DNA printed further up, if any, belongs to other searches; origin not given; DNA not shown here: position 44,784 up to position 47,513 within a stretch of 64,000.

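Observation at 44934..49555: NAD-type formate dehydrogenase operon interrupted by a GH1 beta-glucosidase, with the FdhA C-terminal domain missing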

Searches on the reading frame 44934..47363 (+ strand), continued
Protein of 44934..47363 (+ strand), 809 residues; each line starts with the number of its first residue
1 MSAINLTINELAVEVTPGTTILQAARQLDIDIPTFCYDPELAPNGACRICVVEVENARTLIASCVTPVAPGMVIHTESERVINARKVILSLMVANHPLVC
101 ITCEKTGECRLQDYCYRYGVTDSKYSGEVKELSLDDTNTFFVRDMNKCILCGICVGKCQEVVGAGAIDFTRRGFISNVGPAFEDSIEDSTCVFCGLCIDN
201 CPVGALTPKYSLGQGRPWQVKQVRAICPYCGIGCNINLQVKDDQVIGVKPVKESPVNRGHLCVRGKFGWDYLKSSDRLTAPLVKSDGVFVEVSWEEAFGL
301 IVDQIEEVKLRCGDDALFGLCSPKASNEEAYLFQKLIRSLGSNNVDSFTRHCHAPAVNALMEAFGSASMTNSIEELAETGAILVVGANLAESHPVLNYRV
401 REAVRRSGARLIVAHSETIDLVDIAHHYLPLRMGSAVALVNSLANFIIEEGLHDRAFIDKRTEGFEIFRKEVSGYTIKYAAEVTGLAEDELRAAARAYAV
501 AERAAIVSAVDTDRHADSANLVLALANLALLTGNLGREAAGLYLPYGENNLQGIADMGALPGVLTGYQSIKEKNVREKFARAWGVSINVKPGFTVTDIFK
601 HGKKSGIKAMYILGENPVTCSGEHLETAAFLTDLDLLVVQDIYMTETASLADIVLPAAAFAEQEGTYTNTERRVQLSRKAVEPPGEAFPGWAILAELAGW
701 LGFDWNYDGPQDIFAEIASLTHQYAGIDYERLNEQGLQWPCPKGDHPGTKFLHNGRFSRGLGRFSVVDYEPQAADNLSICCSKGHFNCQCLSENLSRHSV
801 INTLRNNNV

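Call 63: search_protein_representatives(protein=window:44934-47363:+)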
Query: 809 residues. Proteins with E-value up to 0.001 (for the whole library): 37805; up to 1e-10: 18495; up to 1e-30: 4590. The best 150 are listed.
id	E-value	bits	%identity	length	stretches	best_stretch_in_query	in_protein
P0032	0.0e+00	1266.9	66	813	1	1-805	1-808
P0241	4.0e-296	1000.7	41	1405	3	4-771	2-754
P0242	1.4e-239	813.7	48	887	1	1-775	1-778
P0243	3.6e-215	733.0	44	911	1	5-773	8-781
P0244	9.5e-204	695.2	40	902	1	2-773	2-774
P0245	6.4e-203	692.4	42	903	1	4-772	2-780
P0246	8.5e-197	672.2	41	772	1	6-769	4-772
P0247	4.4e-193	659.9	42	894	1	1-773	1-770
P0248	8.7e-193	658.9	40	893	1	1-769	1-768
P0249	2.0e-192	657.7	43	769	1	4-767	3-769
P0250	6.2e-191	652.8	40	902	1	3-772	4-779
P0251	7.0e-191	652.6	41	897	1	4-773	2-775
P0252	1.4e-190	651.7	41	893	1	4-771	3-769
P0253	1.0e-188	645.5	40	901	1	17-764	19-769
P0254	7.3e-188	642.6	43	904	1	4-771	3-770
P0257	1.1e-185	635.5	39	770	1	6-757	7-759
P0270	1.3e-172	592.2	40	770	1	4-765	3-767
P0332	1.4e-147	509.4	37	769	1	6-759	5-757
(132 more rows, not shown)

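Call 66: search_protein_families(library=ncbifam, proteins=[P0246, P0249, P0257, P0270, P0332, P0032, P0068, P0072], max_evalue=1e-90)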
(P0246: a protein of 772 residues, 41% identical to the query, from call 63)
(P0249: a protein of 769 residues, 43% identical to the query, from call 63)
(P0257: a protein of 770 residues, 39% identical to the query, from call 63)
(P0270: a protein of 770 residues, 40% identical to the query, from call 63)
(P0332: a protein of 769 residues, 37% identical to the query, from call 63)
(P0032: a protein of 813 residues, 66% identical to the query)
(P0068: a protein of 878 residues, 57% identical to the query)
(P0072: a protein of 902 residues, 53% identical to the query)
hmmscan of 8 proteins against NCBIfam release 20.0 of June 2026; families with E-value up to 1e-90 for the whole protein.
P0246 (772 aa): 3 families
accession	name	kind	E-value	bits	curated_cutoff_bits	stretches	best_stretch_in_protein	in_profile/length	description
TIGR01591.1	Fdh-alpha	equivalog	3.6e-185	616.9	666.25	1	222-771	1-549/672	formate dehydrogenase subunit alpha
NF047855.1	AssmNtatRedNasC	equivalog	1.4e-114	383.9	1100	1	217-767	18-576/708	assimilatory nitrate reductase catalytic subunit NasC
TIGR01973.1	NuoG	equivalog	2.2e-107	360.3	470.05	1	4-697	1-604/606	NADH-quinone oxidoreductase subunit NuoG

P0249 (769 aa): 3 families
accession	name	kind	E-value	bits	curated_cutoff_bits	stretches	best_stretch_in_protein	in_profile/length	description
TIGR01591.1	Fdh-alpha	equivalog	2.3e-162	541.5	666.25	1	225-767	1-546/672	formate dehydrogenase subunit alpha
TIGR01973.1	NuoG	equivalog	2.1e-114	383.5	470.05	1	5-697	1-605/606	NADH-quinone oxidoreductase subunit NuoG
NF047855.1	AssmNtatRedNasC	equivalog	4.3e-101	339.3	1100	1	213-767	11-577/708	assimilatory nitrate reductase catalytic subunit NasC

P0257 (770 aa): 3 families
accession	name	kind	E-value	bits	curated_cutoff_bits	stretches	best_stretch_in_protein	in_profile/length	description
TIGR01591.1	Fdh-alpha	equivalog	2.6e-181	604.2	666.25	1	225-760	1-537/672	formate dehydrogenase subunit alpha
TIGR01973.1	NuoG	equivalog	2.8e-111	373.2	470.05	1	7-698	1-605/606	NADH-quinone oxidoreductase subunit NuoG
NF047855.1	AssmNtatRedNasC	equivalog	1e-105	354.6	1100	1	220-760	17-568/708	assimilatory nitrate reductase catalytic subunit NasC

P0270 (770 aa): 3 families
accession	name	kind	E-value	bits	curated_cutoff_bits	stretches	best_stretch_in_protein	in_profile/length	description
TIGR01591.1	Fdh-alpha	equivalog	2.8e-157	524.7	666.25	1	226-768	2-547/672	formate dehydrogenase subunit alpha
TIGR01973.1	NuoG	equivalog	2.9e-94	317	470.05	1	6-696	2-605/606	NADH-quinone oxidoreductase subunit NuoG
NF047855.1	AssmNtatRedNasC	equivalog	2.8e-91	306.8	1100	1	221-764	19-574/708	assimilatory nitrate reductase catalytic subunit NasC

P0332 (769 aa): 3 families
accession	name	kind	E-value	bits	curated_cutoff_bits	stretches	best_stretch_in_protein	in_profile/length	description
TIGR01591.1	Fdh-alpha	equivalog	2e-155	518.6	666.25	1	219-766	1-549/672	formate dehydrogenase subunit alpha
TIGR01973.1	NuoG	equivalog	3.7e-103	346.4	470.05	1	7-695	3-606/606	NADH-quinone oxidoreductase subunit NuoG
NF047855.1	AssmNtatRedNasC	equivalog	1.8e-92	310.8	1100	1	215-757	19-569/708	assimilatory nitrate reductase catalytic subunit NasC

P0032 (813 aa): 4 families
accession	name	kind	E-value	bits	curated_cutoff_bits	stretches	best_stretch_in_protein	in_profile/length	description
TIGR01591.1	Fdh-alpha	equivalog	3.1e-199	663.3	666.25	1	226-785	2-567/672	formate dehydrogenase subunit alpha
TIGR01973.1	NuoG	equivalog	1e-127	427.5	470.05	1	6-696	1-606/606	NADH-quinone oxidoreductase subunit NuoG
NF047855.1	AssmNtatRedNasC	equivalog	5.1e-124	415.1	1100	1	221-772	19-585/708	assimilatory nitrate reductase catalytic subunit NasC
NF005895.0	PRK07860.1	equivalog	3.7e-103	346.1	802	1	3-721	17-679/811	NADH-quinone oxidoreductase subunit G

P0068 (878 aa): 4 families
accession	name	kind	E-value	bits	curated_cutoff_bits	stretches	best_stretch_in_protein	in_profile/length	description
TIGR01591.1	Fdh-alpha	equivalog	2e-198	660.7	666.25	1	225-868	1-653/672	formate dehydrogenase subunit alpha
TIGR01973.1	NuoG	equivalog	1.9e-122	410.1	470.05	1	6-694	1-606/606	NADH-quinone oxidoreductase subunit NuoG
NF047855.1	AssmNtatRedNasC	equivalog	3e-122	409.2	1100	1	222-857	20-675/708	assimilatory nitrate reductase catalytic subunit NasC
NF005895.0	PRK07860.1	equivalog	6.9e-93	312.1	802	0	3-719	17-679/811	NADH-quinone oxidoreductase subunit G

P0072 (902 aa): 10 families
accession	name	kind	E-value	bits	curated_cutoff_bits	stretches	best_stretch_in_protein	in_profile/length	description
TIGR01591.1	Fdh-alpha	equivalog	1.2e-274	912.6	666.25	1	225-889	1-671/672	formate dehydrogenase subunit alpha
NF047855.1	AssmNtatRedNasC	equivalog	4.6e-174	580.5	1100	1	219-891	16-707/708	assimilatory nitrate reductase catalytic subunit NasC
TIGR01973.1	NuoG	equivalog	2.4e-125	419.7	470.05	1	6-696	1-606/606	NADH-quinone oxidoreductase subunit NuoG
NF041323.1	Nitr_red_NasA_Halo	equivalog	3.4e-113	379.5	1000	1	230-890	3-672/673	assimilatory nitrate reductase NasA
NF005895.0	PRK07860.1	equivalog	1.9e-109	366.9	802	1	2-721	16-679/811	NADH-quinone oxidoreductase subunit G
NF010055.0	PRK13532.1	equivalog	4e-108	362.8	904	0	219-461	39-291/830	nitrate reductase catalytic subunit NapA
TIGR01706.1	NAPA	equivalog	3.6e-104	349.7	930.55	0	219-461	39-291/830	periplasmic nitrate reductase subunit alpha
TIGR01553.1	formate-DH-alph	equivalog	1.1e-97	328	814.2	0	218-463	40-306/1009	formate dehydrogenase-N subunit alpha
NF041513.1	formate_DH_Act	exception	1.7e-94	317.5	1400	0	223-461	43-295/1067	formate dehydrogenase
TIGR01701.1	Fdhalpha-like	subfamily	5.3e-93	312.5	582.15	1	277-891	99-742/744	FdhF/YdeP family oxidoreductase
